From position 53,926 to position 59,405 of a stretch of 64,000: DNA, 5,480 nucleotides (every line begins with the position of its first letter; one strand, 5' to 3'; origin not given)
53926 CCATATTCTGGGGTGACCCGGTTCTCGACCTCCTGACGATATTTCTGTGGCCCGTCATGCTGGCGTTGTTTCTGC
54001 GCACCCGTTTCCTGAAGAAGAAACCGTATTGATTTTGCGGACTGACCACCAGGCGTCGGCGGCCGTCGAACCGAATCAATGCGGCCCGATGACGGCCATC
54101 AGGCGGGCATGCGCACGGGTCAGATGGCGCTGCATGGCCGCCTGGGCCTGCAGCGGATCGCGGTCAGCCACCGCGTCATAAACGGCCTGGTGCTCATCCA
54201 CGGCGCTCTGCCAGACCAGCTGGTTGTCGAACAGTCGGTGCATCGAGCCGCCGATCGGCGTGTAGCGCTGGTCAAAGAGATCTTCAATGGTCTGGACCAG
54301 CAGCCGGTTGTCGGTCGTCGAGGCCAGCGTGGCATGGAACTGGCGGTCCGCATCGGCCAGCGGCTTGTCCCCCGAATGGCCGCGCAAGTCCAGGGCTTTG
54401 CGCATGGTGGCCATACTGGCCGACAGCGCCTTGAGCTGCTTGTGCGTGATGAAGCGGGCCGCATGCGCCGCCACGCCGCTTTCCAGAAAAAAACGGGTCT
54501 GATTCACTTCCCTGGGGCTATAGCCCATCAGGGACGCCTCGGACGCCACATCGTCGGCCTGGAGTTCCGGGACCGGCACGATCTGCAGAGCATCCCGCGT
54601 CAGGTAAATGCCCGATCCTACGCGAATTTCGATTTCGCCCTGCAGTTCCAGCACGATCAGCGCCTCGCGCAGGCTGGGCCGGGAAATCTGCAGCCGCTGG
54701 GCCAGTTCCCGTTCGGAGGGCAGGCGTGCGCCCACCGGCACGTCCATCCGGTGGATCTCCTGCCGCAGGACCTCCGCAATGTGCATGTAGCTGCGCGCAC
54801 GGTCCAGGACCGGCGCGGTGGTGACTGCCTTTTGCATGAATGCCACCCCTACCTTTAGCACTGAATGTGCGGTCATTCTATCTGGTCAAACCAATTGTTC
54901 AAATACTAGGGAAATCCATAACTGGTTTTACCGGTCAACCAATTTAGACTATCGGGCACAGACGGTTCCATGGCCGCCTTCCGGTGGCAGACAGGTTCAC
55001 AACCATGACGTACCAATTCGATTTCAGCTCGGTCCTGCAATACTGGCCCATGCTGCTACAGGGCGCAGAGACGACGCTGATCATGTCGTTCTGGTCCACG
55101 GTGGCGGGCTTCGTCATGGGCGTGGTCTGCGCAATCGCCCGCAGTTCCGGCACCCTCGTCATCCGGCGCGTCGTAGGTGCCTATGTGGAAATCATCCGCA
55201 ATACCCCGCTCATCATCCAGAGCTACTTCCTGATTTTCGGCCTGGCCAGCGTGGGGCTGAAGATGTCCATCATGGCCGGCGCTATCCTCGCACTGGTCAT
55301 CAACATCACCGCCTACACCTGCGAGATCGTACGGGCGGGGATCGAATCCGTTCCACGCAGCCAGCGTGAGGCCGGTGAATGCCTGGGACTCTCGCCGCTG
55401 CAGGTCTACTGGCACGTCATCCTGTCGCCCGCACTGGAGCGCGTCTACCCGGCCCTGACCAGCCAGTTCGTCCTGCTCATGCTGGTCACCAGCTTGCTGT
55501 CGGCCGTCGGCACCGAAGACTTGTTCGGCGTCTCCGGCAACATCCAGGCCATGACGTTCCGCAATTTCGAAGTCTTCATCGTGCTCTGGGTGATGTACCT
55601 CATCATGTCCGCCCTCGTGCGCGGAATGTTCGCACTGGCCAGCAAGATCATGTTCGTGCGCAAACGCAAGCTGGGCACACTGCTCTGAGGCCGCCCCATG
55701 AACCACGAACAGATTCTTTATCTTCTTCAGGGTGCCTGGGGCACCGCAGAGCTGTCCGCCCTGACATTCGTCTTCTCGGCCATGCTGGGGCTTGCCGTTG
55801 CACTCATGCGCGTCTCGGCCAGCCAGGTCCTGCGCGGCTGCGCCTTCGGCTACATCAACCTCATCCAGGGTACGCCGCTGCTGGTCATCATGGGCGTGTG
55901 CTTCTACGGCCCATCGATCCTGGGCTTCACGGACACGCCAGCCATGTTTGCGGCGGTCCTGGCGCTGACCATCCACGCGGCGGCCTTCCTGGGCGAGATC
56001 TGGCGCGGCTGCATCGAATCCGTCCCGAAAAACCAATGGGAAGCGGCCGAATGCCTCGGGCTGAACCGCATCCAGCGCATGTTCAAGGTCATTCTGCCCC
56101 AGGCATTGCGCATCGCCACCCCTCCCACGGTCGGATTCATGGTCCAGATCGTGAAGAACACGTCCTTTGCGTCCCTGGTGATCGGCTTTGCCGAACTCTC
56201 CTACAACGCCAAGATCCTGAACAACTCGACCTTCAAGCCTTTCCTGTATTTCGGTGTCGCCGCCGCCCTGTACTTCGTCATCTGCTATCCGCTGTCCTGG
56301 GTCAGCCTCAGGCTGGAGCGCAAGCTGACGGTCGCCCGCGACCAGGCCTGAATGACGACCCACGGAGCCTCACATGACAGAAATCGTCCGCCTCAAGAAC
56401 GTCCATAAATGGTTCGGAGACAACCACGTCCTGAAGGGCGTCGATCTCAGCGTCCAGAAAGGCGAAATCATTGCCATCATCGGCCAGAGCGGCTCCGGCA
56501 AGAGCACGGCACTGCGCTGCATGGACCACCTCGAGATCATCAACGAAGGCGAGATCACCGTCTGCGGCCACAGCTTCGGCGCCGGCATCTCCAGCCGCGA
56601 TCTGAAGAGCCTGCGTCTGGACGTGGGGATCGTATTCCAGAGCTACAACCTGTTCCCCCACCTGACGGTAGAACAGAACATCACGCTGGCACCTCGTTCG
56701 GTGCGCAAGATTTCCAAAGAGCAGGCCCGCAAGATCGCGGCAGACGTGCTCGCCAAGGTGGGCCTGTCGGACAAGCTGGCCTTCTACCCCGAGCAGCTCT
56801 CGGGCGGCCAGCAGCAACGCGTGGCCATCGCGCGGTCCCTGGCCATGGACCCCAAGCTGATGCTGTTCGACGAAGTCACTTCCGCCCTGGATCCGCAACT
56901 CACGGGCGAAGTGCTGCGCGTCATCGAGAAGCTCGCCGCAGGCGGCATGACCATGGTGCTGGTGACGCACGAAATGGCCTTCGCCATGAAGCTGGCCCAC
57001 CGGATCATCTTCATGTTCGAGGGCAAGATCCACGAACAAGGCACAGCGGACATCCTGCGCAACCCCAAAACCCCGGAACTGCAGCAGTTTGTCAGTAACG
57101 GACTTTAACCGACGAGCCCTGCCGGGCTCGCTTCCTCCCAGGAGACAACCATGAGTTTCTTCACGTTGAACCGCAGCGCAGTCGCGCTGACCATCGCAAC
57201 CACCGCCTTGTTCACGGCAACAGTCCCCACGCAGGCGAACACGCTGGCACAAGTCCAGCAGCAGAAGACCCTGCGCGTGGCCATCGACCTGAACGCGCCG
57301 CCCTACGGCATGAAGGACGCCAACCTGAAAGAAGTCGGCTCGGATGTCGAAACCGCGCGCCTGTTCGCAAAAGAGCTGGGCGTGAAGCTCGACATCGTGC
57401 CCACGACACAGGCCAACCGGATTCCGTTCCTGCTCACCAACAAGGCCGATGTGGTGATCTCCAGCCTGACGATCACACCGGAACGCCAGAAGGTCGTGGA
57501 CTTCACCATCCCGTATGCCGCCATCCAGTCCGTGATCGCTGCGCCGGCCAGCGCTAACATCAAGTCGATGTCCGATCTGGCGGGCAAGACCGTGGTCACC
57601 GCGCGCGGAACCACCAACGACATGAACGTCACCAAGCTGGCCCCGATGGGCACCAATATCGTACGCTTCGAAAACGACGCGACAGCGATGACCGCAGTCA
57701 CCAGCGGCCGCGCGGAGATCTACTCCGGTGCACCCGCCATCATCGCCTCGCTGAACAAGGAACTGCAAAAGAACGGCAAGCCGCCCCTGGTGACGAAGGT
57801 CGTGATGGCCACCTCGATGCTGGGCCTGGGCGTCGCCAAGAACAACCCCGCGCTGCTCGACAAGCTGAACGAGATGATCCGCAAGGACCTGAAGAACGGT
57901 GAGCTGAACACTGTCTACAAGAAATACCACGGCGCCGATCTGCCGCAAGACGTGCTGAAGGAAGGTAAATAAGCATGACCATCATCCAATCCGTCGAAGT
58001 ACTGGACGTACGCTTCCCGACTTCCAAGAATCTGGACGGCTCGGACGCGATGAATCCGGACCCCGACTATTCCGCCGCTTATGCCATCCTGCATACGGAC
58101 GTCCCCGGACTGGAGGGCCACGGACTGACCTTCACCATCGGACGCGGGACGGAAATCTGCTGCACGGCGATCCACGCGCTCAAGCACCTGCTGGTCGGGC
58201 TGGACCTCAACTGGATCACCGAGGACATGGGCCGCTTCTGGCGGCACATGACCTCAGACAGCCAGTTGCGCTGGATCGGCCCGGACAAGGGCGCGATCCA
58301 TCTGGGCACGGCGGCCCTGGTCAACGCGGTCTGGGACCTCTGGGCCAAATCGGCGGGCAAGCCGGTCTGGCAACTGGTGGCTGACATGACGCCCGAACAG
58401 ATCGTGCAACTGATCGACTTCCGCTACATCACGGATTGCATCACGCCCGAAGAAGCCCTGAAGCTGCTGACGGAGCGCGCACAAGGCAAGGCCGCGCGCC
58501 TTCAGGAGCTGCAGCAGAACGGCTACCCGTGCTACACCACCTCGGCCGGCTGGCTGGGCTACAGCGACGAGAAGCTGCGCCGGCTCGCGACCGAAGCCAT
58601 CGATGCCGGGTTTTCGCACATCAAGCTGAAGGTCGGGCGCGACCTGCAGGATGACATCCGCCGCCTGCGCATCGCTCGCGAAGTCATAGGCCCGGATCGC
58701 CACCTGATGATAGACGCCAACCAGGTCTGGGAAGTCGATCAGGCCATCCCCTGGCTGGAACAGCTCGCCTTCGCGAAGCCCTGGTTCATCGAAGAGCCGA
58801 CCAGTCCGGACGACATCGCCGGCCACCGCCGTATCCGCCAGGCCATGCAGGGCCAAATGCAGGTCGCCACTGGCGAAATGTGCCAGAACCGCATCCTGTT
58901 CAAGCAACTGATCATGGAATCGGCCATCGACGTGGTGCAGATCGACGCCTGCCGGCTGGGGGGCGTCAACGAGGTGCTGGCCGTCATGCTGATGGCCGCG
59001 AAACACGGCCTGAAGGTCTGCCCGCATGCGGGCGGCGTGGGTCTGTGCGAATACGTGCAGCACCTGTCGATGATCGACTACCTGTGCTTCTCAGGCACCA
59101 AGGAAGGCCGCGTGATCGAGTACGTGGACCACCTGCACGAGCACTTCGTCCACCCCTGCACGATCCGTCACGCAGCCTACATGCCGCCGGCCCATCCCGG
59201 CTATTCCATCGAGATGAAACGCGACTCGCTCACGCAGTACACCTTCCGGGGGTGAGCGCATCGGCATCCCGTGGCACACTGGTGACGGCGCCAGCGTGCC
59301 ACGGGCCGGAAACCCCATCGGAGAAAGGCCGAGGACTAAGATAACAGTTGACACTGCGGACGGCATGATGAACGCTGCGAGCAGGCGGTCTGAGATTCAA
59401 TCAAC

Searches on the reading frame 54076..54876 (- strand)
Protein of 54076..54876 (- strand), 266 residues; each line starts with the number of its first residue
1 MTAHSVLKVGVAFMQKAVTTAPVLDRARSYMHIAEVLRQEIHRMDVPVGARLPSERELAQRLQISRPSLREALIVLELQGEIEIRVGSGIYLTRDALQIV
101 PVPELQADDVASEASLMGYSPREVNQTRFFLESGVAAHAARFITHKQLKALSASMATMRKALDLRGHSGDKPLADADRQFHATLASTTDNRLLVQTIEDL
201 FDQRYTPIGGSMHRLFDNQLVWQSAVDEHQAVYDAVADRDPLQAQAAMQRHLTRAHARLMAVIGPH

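Call 3: search_protein_families(library=pfam, proteins=[window:54076-54876:-])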
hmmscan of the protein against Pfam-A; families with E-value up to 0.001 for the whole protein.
window:54076-54876:- (266 aa): 2 families
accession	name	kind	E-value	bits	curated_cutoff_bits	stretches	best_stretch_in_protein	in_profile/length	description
PF07729.17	FCD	-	1e-23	84.5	24.3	1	124-253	2-124/125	FCD domain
PF00392.27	GntR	-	5.8e-15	55.1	27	1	30-91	2-63/64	Bacterial regulatory proteins, gntR family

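Call 4: search_protein_families(library=ncbifam, proteins=[window:54076-54876:-])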
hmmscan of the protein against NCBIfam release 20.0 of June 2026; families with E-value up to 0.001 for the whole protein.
window:54076-54876:- (266 aa): 24 families
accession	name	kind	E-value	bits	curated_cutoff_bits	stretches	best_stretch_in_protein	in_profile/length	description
NF003011.0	PRK03837.1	subfamily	3.4e-30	105.4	260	1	24-258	9-232/241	transcriptional regulator NanR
NF007741.0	PRK10421.1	equivalog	7.9e-30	104.1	311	1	30-259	9-233/262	transcriptional regulator LldR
NF008571.0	PRK11523.1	equivalog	4.6e-29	101.6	396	1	25-258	5-224/258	transcriptional regulator ExuR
NF007588.0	PRK10225.1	equivalog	1.6e-26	93.2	442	1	27-261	8-233/257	Uxu operon transcriptional regulator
NF007442.0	PRK09990.1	equivalog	3.1e-16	59.6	301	1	32-259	10-235/256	transcriptional regulator GlcC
NF007001.0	PRK09464.1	equivalog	1.8e-15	57.3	330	1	43-253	25-226/254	pyruvate dehydrogenase complex transcriptional repressor PdhR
TIGR03338.1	phnR_burk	equivalog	9.7e-15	54.7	271.5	2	123-258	84-212/212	phosphonate utilization associated transcriptional regulator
NF052290.2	MocR_like_YczR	exception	6.1e-11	41.7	487.4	1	27-94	18-85/458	MocR-like transcription factor YczR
NF052282.1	PLP_TF_PdxR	equivalog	2.5e-10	40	320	1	30-132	3-98/448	MocR-like pyridoxine biosynthesis transcription factor PdxR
TIGR02404.1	trehalos_R_Bsub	equivalog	8e-09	35.5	211.95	1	30-97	2-70/233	trehalose operon repressor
TIGR02325.1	C_P_lyase_phnF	equivalog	1.1e-08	35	156.8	1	30-97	10-77/238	phosphonate metabolism transcriptional regulator PhnF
NF052441.1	TransRegRv0792c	equivalog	1.6e-08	34.1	400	1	31-93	19-81/260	Rv0792c family HTH-type transcriptional regulator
NF052286.1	ecto_TF_EhuR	exception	2.1e-08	33.1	480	1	27-95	10-78/458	MocR-like ectoine utilization transcription factor EhuR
TIGR03337.1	phnR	equivalog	2.9e-07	30.4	296.75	1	29-112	2-85/231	phosphonate utilization transcriptional regulator PhnR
TIGR02018.2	his_ut_repres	equivalog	3.5e-07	29.8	220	1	30-95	1-66/226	histidine utilization transcriptional repressor HutC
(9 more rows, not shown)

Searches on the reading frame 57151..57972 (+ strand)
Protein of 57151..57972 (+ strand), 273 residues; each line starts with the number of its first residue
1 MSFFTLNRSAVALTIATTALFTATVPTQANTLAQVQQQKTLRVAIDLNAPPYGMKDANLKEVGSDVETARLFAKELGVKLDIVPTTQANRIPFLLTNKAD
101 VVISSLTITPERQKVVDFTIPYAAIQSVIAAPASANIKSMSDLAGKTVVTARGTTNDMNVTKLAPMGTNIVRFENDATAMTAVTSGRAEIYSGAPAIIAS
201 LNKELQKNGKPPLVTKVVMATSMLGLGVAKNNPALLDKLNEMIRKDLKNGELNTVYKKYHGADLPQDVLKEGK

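Call 35: search_protein_families(library=pfam, proteins=[window:57151-57972:+])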
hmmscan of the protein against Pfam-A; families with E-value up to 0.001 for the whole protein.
window:57151-57972:+ (273 aa): 4 families
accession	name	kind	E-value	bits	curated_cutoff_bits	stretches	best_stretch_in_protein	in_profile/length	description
PF00497.25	SBP_bac_3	-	4.3e-35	120.8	26.4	1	41-261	1-131/132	Bacterial extracellular solute-binding proteins, family 3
PF10613.14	Lig_chan-Glu_bd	-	1.1e-07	32.4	30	1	94-125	74-105/115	Ligated ion channel L-glutamate- and glycine-binding site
PF09084.16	NMT1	-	1.8e-05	25.2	20.5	1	74-164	17-112/216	NMT1/THI5 like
PF13531.11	SBP_bac_11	-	0.00013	22.2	25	0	67-156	15-112/227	Bacterial extracellular solute-binding protein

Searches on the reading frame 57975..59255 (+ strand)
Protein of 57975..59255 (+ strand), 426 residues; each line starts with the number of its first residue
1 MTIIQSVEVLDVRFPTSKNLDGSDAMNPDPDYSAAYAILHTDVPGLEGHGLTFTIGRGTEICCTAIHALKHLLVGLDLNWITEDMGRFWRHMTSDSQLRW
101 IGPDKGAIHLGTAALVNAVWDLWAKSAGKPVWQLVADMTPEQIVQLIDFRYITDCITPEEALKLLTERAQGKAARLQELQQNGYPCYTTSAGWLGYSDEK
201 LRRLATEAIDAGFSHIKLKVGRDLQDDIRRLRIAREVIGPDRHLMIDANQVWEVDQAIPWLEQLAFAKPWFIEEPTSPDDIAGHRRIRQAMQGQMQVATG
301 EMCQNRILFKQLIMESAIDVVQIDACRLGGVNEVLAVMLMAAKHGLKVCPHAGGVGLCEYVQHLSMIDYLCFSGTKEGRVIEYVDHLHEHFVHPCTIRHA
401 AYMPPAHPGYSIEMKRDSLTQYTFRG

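Call 35: search_protein_families(library=pfam, proteins=[window:57975-59255:+])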
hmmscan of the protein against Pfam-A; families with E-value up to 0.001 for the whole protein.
window:57975-59255:+ (426 aa): 3 families
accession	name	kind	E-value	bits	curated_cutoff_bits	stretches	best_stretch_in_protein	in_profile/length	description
PF13378.12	MR_MLE_C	-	6.7e-61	206.2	29.4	1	201-417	2-218/219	Enolase C-terminal domain-like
PF02746.21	MR_MLE_N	-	5.8e-06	27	22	1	35-135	27-116/117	Mandelate racemase / muconate lactonizing enzyme, N-terminal domain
PF07476.17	MAAL_C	-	0.00039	20.1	27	1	283-349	125-194/249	Methylaspartate ammonia-lyase C-terminus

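Call 36: search_protein_families(library=ncbifam, proteins=[window:57975-59255:+])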
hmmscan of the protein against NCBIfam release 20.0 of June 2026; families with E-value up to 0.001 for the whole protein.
window:57975-59255:+ (426 aa): 17 families
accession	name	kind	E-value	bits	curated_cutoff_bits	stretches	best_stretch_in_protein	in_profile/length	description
NF047820.1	TalGalacDh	equivalog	8.2e-40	136.8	500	1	166-352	120-305/371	L-talarate/galactarate dehydratase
NF040866.1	AraD_Arch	equivalog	8.4e-27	94.1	650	1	199-422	150-369/372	arabinonate dehydratase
NF010624.0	PRK14017.1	equivalog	2e-21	76.5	311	1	200-360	127-296/382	galactonate dehydratase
NF040790.2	glucon_galact_dh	equivalog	4.1e-20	72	750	1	223-356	173-306/390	bifunctional D-gluconate/D-galactonate dehydratase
NF011968.0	PRK15440.1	equivalog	8.3e-20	71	393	1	223-356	191-324/395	L-rhamnonate dehydratase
TIGR01928.1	menC_lowGC_arch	equivalog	2.7e-16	59.5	200.65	1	199-348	136-278/325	o-succinylbenzoate synthase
NF043051.1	ManoateDhtManD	equivalog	1.7e-15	56.8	550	1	89-424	67-385/403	D-mannonate dehydratase ManD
NF011654.0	PRK15072.1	subfamily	3.7e-15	55.7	430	1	45-424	27-386/404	D-galactonate dehydratase family protein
NF041118.1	A_G_epim_Thtga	equivalog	1.7e-14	53.7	500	1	205-347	146-286/341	L-Ala-D/L-Glu epimerase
TIGR02534.1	mucon_cyclo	subfamily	5.2e-14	52.1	334.95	1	214-423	159-366/368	muconate/chloromuconate family cycloisomerase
NF002782.0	PRK02901.1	equivalog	5.6e-14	51.8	288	1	212-338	102-229/328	o-succinylbenzoate synthase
NF042940.1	racemase_DgcA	equivalog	2.4e-13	50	400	1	194-348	122-266/323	N-acetyl-D-Glu racemase DgcA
NF043002.1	HProlDhtase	equivalog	2.9e-11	42.9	500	1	210-338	156-279/366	cis-3-hydroxy-L-proline dehydratase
TIGR01927.1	menC_gam_Gplu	equivalog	1.1e-08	34.7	130.55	1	196-347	111-259/307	o-succinylbenzoate synthase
NF003473.0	PRK05105.1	equivalog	5.8e-05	22.2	236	1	197-348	123-268/331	o-succinylbenzoate synthase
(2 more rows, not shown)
